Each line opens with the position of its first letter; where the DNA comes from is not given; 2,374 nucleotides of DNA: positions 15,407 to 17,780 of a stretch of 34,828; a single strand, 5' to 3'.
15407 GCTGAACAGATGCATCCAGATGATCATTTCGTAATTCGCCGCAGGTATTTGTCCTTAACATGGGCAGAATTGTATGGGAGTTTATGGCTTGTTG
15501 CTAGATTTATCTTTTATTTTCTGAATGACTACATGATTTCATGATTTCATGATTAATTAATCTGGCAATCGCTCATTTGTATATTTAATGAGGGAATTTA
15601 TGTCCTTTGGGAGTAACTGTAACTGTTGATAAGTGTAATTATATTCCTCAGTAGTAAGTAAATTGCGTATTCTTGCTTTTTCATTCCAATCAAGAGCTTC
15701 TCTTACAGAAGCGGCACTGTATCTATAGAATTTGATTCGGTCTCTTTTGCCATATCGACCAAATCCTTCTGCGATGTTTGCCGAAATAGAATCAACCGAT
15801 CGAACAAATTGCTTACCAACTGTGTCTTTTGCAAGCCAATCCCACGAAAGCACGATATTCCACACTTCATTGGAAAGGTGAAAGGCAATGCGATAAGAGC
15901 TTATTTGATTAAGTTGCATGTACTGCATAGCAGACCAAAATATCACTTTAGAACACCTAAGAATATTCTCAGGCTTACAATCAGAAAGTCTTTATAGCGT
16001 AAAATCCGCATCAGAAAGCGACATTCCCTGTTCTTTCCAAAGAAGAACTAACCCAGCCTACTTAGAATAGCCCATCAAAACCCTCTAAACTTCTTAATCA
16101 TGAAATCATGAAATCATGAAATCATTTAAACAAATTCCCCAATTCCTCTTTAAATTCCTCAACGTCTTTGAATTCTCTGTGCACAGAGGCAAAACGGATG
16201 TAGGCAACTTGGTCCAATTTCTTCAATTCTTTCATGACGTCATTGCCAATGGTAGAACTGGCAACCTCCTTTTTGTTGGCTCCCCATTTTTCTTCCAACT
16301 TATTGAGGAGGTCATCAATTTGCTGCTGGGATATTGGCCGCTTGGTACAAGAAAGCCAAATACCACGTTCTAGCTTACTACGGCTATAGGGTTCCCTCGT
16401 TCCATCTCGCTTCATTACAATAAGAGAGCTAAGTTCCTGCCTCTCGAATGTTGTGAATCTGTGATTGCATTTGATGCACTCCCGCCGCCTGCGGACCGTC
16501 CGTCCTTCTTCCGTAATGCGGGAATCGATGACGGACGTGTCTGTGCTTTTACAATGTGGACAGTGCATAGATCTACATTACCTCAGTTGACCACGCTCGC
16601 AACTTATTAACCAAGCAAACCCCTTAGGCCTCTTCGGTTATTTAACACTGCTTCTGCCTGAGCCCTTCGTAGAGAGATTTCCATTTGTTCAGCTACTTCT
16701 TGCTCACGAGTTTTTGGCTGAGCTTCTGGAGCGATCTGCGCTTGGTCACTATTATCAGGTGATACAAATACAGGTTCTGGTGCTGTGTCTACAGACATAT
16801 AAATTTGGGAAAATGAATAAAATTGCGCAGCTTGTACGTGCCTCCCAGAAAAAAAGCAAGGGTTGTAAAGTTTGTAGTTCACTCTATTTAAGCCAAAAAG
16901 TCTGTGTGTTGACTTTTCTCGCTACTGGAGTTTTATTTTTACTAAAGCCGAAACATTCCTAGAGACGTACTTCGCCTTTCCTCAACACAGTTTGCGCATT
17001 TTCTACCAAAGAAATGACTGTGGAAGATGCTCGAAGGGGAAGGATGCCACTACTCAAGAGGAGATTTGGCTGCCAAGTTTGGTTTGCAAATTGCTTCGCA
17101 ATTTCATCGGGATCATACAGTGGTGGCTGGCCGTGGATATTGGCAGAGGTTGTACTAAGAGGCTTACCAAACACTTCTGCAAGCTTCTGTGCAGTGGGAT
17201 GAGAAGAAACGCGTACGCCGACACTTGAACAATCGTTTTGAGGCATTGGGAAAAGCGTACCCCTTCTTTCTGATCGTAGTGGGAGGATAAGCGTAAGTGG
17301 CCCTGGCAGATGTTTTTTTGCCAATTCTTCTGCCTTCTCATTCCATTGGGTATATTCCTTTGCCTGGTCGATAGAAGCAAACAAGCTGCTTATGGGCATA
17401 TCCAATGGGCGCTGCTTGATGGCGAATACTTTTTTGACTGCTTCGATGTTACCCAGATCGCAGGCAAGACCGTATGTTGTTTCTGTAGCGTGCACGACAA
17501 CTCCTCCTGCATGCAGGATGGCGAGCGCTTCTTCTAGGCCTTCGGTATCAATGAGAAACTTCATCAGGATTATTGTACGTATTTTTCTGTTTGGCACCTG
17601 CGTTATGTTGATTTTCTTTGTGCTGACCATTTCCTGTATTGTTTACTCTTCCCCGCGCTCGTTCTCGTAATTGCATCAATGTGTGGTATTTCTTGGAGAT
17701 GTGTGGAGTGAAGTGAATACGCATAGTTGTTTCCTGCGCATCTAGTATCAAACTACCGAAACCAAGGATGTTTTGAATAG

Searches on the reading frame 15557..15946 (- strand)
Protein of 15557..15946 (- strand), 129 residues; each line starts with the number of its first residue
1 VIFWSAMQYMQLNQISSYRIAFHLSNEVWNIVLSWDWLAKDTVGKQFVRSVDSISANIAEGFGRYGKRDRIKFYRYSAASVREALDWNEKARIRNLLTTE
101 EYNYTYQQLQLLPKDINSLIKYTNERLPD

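Call 85: search_protein_families(library=pfam, proteins=[window:15557-15946:-], max_evalue=0.001)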
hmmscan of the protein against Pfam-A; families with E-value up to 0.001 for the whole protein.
window:15557-15946:- (129 aa): 1 family
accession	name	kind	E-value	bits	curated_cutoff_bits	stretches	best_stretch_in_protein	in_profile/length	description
PF05635.17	23S_rRNA_IVP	-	6e-19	68.7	33.8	1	17-117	5-105/106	23S rRNA-intervening sequence protein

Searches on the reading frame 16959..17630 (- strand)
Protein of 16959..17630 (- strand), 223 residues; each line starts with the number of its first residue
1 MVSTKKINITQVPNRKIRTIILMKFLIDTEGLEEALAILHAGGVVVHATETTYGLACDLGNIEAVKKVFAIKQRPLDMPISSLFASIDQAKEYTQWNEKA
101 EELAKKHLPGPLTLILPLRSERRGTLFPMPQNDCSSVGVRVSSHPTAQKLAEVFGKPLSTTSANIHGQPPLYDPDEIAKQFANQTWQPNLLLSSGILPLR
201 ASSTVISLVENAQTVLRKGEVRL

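Call 85: search_protein_families(library=pfam, proteins=[window:16959-17630:-], max_evalue=0.001)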
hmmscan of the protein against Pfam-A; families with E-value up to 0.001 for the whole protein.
window:16959-17630:- (223 aa): 1 family
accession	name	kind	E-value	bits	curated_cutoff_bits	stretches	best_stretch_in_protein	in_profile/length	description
PF01300.24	Sua5_yciO_yrdC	-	7.8e-47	159.5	25.1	1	38-219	2-178/178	Telomere recombination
